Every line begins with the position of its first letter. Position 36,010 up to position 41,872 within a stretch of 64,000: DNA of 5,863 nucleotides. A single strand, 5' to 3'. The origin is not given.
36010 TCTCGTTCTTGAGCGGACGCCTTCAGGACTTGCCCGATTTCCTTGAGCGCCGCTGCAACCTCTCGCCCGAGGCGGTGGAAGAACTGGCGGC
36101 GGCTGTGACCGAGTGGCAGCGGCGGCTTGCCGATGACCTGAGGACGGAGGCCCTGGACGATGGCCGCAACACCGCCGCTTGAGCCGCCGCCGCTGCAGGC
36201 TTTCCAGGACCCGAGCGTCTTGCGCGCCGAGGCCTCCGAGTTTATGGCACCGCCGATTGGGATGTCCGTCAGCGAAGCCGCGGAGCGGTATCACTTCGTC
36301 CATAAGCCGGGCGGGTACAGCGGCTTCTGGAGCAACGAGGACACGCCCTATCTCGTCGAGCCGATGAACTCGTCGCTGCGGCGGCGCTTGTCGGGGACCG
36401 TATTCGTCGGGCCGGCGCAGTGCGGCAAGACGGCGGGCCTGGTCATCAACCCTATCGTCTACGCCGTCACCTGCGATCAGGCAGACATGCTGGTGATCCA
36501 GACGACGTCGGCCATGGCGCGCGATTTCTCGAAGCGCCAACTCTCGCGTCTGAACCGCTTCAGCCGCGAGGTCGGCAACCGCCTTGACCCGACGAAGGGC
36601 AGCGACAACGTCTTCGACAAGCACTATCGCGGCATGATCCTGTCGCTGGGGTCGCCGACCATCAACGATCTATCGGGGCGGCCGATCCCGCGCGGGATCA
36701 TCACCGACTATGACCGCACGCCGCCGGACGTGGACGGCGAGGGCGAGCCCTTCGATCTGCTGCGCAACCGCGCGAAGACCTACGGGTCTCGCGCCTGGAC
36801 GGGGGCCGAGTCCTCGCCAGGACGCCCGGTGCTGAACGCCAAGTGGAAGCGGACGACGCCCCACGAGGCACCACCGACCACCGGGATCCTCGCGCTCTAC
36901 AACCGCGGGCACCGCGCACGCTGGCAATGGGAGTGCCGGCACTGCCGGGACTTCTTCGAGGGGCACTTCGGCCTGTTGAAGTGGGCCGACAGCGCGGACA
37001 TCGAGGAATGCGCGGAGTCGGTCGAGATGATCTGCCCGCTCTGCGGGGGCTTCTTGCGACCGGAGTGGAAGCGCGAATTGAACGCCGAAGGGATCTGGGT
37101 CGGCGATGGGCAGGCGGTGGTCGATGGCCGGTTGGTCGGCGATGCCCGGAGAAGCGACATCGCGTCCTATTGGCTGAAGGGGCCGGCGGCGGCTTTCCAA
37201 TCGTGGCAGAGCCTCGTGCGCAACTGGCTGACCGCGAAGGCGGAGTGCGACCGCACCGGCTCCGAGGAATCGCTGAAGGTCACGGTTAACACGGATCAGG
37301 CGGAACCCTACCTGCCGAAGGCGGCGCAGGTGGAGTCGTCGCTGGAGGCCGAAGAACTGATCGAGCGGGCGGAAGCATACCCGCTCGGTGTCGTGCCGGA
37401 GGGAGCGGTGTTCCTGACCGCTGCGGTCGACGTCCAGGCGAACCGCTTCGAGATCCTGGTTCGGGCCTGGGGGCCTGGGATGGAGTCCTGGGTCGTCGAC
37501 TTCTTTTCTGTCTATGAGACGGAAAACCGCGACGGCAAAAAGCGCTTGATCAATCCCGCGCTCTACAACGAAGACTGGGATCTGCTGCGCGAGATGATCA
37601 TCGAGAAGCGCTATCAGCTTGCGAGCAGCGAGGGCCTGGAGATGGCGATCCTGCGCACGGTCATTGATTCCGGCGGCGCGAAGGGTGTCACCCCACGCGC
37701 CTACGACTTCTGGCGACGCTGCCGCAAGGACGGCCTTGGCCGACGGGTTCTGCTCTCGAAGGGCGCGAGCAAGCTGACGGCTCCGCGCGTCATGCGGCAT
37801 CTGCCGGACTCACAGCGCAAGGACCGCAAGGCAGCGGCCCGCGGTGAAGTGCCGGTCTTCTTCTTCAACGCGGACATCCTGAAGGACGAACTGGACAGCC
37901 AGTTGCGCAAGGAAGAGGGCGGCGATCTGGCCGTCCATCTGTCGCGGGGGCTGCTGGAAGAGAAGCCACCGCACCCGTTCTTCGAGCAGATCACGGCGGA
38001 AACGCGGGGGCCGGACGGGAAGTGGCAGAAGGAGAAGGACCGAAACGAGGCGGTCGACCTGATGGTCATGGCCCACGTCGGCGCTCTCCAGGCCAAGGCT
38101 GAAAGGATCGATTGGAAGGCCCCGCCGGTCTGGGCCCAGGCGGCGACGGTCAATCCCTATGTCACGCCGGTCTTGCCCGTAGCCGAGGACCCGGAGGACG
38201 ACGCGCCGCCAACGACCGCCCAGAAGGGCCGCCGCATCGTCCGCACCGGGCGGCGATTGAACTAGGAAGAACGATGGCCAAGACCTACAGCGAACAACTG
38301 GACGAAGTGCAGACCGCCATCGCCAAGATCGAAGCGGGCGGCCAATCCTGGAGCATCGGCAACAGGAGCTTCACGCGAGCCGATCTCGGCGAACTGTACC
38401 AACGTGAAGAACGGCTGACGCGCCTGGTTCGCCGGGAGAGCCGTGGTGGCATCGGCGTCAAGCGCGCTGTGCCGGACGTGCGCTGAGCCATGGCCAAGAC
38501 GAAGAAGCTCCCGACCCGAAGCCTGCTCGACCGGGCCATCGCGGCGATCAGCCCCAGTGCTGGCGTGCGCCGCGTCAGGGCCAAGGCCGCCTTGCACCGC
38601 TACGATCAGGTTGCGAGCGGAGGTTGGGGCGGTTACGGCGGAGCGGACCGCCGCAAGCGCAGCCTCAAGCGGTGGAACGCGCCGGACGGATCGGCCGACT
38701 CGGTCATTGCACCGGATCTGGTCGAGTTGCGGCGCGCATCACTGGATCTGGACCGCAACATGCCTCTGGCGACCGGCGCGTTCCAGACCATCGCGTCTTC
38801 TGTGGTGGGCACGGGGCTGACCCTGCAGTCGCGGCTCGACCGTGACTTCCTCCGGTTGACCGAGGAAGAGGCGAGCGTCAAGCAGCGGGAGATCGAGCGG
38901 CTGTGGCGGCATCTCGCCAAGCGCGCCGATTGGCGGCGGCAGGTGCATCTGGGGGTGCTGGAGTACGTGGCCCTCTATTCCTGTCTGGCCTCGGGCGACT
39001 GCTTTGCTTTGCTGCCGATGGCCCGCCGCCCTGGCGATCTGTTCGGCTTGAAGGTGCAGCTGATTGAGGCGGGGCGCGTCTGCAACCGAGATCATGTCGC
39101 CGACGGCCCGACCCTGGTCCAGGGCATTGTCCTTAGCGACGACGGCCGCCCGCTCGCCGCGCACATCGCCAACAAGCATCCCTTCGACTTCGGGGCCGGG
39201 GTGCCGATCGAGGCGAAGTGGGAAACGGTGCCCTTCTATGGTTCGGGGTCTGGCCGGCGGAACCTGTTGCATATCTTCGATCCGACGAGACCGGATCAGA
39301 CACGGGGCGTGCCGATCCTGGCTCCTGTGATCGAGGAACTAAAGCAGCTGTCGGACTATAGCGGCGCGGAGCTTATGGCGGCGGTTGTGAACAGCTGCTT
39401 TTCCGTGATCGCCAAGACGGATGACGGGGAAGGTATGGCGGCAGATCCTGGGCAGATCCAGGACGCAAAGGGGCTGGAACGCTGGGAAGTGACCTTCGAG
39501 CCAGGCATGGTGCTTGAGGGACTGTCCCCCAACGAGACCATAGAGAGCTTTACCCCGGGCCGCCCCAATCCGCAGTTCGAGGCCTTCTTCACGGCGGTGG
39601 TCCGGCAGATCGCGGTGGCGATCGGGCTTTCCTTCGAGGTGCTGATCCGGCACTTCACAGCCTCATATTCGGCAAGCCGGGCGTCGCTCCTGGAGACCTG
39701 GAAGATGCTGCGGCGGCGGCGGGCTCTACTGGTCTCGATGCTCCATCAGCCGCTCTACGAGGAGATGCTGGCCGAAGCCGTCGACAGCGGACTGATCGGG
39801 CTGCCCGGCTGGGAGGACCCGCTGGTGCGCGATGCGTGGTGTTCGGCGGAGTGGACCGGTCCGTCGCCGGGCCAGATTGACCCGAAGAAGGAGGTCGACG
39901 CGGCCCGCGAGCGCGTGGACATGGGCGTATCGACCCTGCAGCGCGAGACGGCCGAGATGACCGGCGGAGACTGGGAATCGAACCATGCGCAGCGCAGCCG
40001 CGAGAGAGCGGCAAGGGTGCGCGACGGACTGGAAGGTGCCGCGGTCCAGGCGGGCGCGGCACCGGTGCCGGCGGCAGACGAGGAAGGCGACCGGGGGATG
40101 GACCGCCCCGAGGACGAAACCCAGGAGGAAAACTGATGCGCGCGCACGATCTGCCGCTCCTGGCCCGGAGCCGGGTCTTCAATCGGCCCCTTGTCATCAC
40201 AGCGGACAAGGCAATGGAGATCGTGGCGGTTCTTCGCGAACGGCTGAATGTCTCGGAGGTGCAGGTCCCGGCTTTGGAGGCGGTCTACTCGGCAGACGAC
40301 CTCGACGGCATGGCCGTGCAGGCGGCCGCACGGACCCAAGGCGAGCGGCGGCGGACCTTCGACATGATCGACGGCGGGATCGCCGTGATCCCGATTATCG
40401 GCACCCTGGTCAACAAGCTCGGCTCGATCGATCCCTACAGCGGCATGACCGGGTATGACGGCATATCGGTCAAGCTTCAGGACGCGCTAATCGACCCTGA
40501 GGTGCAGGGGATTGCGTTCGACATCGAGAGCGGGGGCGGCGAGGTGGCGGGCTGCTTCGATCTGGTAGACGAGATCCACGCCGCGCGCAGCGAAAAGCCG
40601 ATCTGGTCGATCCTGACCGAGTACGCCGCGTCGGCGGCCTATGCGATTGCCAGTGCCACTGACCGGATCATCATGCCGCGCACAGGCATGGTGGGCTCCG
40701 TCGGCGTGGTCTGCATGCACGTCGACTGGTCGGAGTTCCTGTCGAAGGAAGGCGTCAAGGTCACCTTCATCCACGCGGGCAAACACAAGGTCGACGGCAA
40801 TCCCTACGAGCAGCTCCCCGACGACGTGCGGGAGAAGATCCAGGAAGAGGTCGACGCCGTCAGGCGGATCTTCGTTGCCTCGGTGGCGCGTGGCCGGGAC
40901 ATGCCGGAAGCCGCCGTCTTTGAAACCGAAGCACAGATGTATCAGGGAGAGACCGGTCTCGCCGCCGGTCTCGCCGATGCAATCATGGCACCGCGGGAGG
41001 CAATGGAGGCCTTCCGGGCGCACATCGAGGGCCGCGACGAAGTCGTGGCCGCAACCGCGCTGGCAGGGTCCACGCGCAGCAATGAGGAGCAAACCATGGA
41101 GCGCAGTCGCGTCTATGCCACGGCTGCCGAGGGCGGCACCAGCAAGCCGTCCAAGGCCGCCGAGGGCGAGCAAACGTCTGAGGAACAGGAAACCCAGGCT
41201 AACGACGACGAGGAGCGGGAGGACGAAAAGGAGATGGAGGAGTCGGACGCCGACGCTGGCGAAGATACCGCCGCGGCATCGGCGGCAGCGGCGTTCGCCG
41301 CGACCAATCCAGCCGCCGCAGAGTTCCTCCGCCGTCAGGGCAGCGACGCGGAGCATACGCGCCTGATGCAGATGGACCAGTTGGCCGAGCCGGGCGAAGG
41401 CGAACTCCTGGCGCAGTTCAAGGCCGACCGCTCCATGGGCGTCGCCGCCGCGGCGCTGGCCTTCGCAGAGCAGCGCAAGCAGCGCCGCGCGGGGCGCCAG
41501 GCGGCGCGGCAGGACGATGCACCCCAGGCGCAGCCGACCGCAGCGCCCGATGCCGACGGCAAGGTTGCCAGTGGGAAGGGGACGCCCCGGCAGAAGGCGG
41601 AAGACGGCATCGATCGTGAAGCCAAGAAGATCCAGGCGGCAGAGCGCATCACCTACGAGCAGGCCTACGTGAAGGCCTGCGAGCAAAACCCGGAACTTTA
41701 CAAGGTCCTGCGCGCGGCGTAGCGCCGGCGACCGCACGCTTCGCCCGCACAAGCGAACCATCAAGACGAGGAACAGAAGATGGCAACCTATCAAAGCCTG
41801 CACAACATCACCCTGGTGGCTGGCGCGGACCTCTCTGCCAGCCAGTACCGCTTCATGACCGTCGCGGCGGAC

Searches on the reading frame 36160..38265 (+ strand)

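Call 33: search_protein_families(library=phrogs, proteins=[window:36160-38265:+], max_evalue=0.00001)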
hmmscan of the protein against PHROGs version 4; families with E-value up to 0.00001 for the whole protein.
window:36160-38265:+ (701 aa): 7 families
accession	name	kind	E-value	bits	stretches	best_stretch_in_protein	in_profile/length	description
phrog_15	-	head and packaging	7.4e-206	688.1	1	15-692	335-968/1330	terminase large subunit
phrog_15657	-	unknown function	4e-48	165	1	309-576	3-229/230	-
phrog_12089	-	unknown function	8.2e-32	111.5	1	501-694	4-194/208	-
phrog_23163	-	unknown function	4e-28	98.7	1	21-139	10-128/130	-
phrog_33134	-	head and packaging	4.7e-26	92.6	1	283-390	17-125/132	terminase large subunit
phrog_16406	-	unknown function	1.2e-18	68.2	1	310-542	82-282/601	-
phrog_3028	-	unknown function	1.5e-07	32.5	1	481-649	5-164/203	-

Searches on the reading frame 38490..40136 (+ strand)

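Call 33: search_protein_families(library=phrogs, proteins=[window:38490-40136:+], max_evalue=0.00001)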
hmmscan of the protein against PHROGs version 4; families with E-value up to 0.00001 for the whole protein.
window:38490-40136:+ (548 aa): 3 families
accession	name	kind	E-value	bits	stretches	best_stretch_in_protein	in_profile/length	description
phrog_21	-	head and packaging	6.3e-113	379.8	1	6-543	4-534/1362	portal protein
phrog_537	-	head and packaging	8e-47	160.4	1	338-522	29-212/233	portal protein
phrog_3993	-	unknown function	6.9e-07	30.4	1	43-145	25-121/195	-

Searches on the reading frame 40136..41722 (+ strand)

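Call 33: search_protein_families(library=phrogs, proteins=[window:40136-41722:+], max_evalue=0.00001)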
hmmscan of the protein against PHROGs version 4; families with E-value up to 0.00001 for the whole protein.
window:40136-41722:+ (528 aa): 6 families
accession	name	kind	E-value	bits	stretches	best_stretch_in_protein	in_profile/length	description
phrog_53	-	head and packaging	1.5e-116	391.9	1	10-503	11-465/583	head maturation protease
phrog_4759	-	unknown function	2.1e-40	139.7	1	12-207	13-207/209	-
phrog_33023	-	unknown function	8.2e-26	91.8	1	49-394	35-387/507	-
phrog_21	-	head and packaging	1e-23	84.1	1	65-304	544-801/1362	portal protein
phrog_24209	-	unknown function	1.4e-13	51.6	1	104-150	1-47/49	-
phrog_16406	-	unknown function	3.4e-09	36.9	1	228-352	386-502/601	-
